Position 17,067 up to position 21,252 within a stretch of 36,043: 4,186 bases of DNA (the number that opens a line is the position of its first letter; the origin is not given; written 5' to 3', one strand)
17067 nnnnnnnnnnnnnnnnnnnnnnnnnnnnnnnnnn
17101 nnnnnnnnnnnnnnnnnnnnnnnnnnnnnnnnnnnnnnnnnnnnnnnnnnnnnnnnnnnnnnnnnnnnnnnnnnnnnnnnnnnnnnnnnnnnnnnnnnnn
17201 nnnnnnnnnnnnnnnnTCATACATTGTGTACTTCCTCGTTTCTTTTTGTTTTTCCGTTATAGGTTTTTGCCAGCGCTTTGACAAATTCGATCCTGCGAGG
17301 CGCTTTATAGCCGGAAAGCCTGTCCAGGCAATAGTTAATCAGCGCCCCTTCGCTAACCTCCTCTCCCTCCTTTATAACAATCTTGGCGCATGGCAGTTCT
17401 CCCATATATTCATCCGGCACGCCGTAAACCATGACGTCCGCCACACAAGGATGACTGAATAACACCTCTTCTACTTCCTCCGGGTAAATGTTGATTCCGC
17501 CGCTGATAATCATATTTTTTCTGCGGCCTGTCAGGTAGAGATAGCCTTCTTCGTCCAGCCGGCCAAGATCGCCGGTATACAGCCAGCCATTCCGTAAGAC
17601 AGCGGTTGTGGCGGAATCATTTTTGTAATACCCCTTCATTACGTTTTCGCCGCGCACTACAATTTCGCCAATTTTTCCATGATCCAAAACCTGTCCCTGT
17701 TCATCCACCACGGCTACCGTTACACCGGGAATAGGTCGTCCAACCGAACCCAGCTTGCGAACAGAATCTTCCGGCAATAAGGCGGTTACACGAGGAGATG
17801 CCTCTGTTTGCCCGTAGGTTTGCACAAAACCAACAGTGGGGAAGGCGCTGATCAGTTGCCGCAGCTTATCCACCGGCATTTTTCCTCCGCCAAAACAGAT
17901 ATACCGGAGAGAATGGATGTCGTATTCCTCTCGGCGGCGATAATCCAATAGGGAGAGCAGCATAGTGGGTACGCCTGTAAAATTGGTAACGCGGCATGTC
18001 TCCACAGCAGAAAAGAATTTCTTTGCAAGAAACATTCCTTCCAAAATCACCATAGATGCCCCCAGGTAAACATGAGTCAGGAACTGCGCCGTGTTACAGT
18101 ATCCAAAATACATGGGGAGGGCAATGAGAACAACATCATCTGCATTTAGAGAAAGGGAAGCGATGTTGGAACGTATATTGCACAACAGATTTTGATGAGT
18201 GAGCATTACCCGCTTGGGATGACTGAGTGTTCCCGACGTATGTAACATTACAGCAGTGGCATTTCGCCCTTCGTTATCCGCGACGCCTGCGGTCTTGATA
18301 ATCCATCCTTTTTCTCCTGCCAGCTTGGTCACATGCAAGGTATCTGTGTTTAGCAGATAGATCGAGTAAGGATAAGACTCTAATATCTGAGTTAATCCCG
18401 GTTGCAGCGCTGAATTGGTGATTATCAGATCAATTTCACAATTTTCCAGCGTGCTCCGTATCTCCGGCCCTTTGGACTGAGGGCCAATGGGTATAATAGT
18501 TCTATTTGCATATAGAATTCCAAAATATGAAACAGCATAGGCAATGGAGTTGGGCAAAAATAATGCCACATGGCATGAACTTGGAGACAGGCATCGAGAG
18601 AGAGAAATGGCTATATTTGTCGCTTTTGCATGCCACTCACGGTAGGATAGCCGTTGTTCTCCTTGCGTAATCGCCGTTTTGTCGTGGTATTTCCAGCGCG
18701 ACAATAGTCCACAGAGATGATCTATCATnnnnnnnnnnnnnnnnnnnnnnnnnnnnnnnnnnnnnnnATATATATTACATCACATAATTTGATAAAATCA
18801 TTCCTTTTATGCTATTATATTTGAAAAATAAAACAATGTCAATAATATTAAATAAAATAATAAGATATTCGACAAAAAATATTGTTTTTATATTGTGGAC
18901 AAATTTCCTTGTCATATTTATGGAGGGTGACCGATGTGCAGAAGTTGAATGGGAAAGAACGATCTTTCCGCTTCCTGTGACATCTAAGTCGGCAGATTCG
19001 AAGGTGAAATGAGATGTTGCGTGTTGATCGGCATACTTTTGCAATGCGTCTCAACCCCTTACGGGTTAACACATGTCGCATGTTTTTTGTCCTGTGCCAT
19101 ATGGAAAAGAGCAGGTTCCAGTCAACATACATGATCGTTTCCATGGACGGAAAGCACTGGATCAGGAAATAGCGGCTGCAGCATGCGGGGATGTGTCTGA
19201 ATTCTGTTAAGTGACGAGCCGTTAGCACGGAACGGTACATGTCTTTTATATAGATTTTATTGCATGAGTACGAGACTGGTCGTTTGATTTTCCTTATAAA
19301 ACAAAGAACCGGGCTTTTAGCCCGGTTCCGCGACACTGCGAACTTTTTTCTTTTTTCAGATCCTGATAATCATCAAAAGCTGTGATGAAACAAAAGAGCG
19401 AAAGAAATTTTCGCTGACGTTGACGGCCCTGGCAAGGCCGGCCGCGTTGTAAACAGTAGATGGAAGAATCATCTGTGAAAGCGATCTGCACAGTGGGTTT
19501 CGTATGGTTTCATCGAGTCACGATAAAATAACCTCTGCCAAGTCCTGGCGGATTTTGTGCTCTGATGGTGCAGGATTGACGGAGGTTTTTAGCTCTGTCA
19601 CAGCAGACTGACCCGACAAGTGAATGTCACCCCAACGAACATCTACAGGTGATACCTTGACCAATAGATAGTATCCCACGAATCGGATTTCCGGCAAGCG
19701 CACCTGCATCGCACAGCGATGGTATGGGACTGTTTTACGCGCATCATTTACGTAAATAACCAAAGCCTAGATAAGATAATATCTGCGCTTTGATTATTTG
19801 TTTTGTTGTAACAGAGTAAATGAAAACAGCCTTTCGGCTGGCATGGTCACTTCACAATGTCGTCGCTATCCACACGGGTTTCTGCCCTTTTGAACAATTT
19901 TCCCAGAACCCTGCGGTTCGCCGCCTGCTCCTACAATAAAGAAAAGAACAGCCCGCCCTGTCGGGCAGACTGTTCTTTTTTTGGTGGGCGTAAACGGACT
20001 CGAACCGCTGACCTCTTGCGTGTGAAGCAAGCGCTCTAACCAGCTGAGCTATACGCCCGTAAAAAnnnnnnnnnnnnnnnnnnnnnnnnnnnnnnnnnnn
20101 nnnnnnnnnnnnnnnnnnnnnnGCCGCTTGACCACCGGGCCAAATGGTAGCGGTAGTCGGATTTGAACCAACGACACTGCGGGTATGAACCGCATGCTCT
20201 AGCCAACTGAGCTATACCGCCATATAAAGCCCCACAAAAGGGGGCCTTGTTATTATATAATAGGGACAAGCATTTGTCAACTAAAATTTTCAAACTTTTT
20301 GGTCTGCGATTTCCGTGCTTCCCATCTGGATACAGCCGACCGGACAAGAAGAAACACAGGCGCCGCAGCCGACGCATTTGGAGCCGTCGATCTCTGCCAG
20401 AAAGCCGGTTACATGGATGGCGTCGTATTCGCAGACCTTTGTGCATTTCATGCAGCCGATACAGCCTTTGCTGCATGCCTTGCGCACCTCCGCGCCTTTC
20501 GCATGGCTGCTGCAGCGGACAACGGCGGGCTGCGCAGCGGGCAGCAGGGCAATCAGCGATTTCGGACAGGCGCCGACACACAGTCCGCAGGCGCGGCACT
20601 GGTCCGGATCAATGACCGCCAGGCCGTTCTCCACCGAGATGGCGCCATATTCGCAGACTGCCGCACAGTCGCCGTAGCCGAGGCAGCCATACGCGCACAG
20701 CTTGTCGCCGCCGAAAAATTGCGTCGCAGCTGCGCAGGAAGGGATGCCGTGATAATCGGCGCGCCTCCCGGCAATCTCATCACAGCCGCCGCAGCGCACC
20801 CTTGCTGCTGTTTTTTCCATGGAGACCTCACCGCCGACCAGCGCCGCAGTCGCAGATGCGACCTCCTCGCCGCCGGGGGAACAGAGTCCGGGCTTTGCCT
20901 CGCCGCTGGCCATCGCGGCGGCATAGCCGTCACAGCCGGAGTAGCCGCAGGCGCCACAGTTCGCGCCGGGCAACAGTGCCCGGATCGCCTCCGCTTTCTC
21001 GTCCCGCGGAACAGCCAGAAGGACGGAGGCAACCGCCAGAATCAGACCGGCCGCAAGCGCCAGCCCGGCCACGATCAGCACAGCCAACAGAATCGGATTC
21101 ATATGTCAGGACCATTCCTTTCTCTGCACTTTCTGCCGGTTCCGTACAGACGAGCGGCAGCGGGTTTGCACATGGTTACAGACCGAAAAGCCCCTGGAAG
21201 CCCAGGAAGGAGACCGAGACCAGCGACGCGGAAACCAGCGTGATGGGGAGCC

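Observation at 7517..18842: CXXX-repeat radical-SAM RiPP operon with a built-in acyl-activation/ACP module: candidate for an uncharacterised acylated polythioether peptide class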

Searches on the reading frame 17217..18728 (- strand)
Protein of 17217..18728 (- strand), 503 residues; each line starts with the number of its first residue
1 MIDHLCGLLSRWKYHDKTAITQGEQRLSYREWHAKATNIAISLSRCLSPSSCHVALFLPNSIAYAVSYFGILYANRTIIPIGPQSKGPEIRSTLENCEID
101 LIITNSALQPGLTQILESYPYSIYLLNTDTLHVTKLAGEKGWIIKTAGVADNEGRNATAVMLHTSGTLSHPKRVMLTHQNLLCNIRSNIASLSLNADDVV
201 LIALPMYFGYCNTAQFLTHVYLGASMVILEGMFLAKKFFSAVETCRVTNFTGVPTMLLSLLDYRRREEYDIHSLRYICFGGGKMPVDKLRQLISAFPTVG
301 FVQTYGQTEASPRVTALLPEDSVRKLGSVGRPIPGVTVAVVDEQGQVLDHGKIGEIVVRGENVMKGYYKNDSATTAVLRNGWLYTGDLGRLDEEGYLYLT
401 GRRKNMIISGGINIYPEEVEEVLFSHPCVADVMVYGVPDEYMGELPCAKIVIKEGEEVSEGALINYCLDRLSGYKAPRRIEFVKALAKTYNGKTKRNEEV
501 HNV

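Call 3: search_protein_families(library=ncbifam, proteins=[window:17217-18728:-], max_evalue=0.01)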
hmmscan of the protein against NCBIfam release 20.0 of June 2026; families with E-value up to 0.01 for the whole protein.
window:17217-18728:- (503 aa): 108 families (the best 25 are shown)
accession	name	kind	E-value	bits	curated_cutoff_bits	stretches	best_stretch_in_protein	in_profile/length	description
NF004837.0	PRK06187.1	subfamily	1.9e-115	386.1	476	1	13-497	20-516/531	long-chain-fatty-acid--CoA ligase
NF006182.0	PRK08316.1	subfamily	1.9e-103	346.7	663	1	10-494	20-508/523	fatty acyl-CoA synthetase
NF009233.0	PRK12583.1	subfamily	1.2e-92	311.2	832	1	158-496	203-543/558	fatty acid CoA ligase family protein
NF002966.0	PRK03640.1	equivalog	9.5e-90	301.5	556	1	16-498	17-475/483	o-succinylbenzoate--CoA ligase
NF005307.0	PRK06839.1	equivalog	2.6e-89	300.1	748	1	15-498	16-488/496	o-succinylbenzoate--CoA ligase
NF005801.1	PRK07656.1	equivalog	4.1e-86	289.6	657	1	13-494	13-494/500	FadD3 family acyl-CoA ligase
TIGR01923.1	menE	equivalog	3.6e-82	276.6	330.15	1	29-498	2-441/442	o-succinylbenzoate--CoA ligase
NF004511.1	PRK05852.1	equivalog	1.8e-80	271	650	1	20-497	20-498/505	FadD7 family fatty acid--CoA ligase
NF006181.0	PRK08314.1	subfamily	3.5e-80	269.8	705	2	152-494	200-545/563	long-chain-fatty-acid--CoA ligase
TIGR03098.1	ligase_PEP_1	hypoth_equivalog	3.3e-79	266.7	592.35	1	12-497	11-512/517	acyl-CoA ligase (AMP-forming), exosortase A system-associated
NF005714.0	PRK07529.1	subfamily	3.6e-77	260.1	632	1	153-497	215-570/640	acyl-CoA synthetase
NF005220.0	PRK06710.1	equivalog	6.8e-77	258.8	1116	1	153-497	203-547/563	long-chain-fatty-acid--CoA ligase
NF052269.1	Staph_lig_FadD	equivalog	8.2e-77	258.6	650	1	17-497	16-487/499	long-chain-fatty-acid--CoA ligase FadD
NF005857.1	PRK07786.1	exception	2.1e-75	254.2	733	1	16-498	24-507/513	fatty-acid--CoA ligase FadD5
NF005676.0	PRK07470.1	equivalog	1.7e-74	251.4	774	1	13-496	32-522/544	acyl-CoA synthetase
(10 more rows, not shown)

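Call 4: search_protein_families(library=pfam, proteins=[window:17217-18728:-], max_evalue=0.01)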
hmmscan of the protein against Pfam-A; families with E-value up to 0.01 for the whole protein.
window:17217-18728:- (503 aa): 2 families
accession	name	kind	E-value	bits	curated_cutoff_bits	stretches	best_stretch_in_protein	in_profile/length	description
PF00501.34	AMP-binding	-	7.3e-74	249.3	29.9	1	13-368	7-384/384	AMP-binding enzyme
PF13193.12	AMP-binding_C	-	5.3e-18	66.2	24.5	1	418-493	1-76/76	AMP-binding enzyme C-terminal domain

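Call 40: search_solved_structures(query=window:17217-18728:-, max_evalue=1e-30)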
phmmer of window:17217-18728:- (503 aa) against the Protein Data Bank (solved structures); distinct sequences matched with E-value up to 1e-30: 87 (the best 60 are shown).
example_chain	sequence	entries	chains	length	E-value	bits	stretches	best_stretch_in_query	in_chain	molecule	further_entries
3r44_A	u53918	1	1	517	3.3e-66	227.2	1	24-494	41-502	fatty acyl CoA synthetase FADD13 (FATTY-ACYL-CoA SYNTHETASE)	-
6qjz_A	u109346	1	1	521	3.2e-65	224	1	46-496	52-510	oxalyl CoA-synthetase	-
5x8f_A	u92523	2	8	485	3.9e-65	223.7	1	155-498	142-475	2-succinylbenzoate--CoA ligase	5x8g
8wev_A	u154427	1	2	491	5.2e-65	223.3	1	156-498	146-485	Feruloyl-CoA Synthetase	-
8weu_A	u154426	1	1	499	5.6e-65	223.2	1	156-498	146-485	Fatty-acyl-CoA synthase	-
5buq_A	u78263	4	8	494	1.1e-64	222.2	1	155-498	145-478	2-succinylbenzoate--CoA ligase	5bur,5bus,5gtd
5ie0_A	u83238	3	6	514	6.8e-63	216.3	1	4-497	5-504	Oxalate--CoA ligase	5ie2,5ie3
8r2q_A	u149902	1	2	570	6.1e-61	209.9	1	67-497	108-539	Probable fatty-acid-CoA ligase FadD5 (Fatty-acid-CoA synthetase) (Fatty-acid-CoA synthase)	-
3a9u_A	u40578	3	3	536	1.8e-51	178.6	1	28-497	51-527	4-coumarate--CoA ligase | 4-coumarate:CoA ligase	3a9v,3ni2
4fuq_A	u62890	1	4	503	2.6e-51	178.1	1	21-497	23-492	Malonyl CoA synthetase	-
4fut_A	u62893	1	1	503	1.5e-50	175.6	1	21-497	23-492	Malonyl CoA synthetase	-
3ivr_A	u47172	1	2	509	2.4e-50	174.9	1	14-495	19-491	Putative long-chain-fatty-acid CoA ligase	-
4gxr_A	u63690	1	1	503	2.7e-50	174.7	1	21-497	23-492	Malonyl CoA synthetase, Benzoate-CoA ligase Chimeric protein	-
4gxq_A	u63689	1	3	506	3e-50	174.6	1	21-497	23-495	Malonyl CoA synthetase, Benzoate-CoA ligase Chimeric protein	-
8aff_A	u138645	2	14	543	4.8e-50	173.9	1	157-497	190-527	Oxalate--CoA ligase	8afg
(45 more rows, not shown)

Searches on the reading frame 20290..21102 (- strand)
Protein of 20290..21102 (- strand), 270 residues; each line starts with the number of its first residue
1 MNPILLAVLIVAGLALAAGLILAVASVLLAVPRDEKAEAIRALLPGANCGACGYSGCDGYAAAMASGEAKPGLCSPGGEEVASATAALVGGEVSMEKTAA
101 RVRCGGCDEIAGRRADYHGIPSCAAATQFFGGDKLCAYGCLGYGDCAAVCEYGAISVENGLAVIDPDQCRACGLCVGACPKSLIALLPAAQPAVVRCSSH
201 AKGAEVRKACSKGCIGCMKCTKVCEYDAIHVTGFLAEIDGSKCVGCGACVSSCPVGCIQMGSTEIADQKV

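Call 61: list_cluster_members(proteins=[P0001, window:20290-21102:-, P0005, P0015])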
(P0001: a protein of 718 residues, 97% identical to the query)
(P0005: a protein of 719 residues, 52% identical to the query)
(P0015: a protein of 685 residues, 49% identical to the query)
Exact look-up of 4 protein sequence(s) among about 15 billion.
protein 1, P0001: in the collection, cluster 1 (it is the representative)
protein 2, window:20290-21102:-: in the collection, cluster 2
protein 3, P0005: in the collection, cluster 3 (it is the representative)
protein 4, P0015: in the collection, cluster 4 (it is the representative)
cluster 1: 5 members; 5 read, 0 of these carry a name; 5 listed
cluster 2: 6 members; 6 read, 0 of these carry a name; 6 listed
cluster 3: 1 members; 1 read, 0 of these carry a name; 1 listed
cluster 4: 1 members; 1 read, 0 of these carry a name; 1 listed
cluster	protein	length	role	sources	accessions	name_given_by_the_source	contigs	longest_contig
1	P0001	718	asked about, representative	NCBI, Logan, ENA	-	-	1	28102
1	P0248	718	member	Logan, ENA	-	-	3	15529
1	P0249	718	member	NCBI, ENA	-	-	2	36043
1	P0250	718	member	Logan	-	-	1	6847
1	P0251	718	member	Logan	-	-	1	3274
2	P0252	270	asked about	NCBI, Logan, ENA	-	-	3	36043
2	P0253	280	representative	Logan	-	-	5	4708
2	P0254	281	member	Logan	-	-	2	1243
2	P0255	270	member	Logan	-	-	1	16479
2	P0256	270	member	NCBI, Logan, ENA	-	-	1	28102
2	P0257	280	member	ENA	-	-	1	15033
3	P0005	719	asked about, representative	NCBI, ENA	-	-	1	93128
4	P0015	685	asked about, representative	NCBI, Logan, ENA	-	-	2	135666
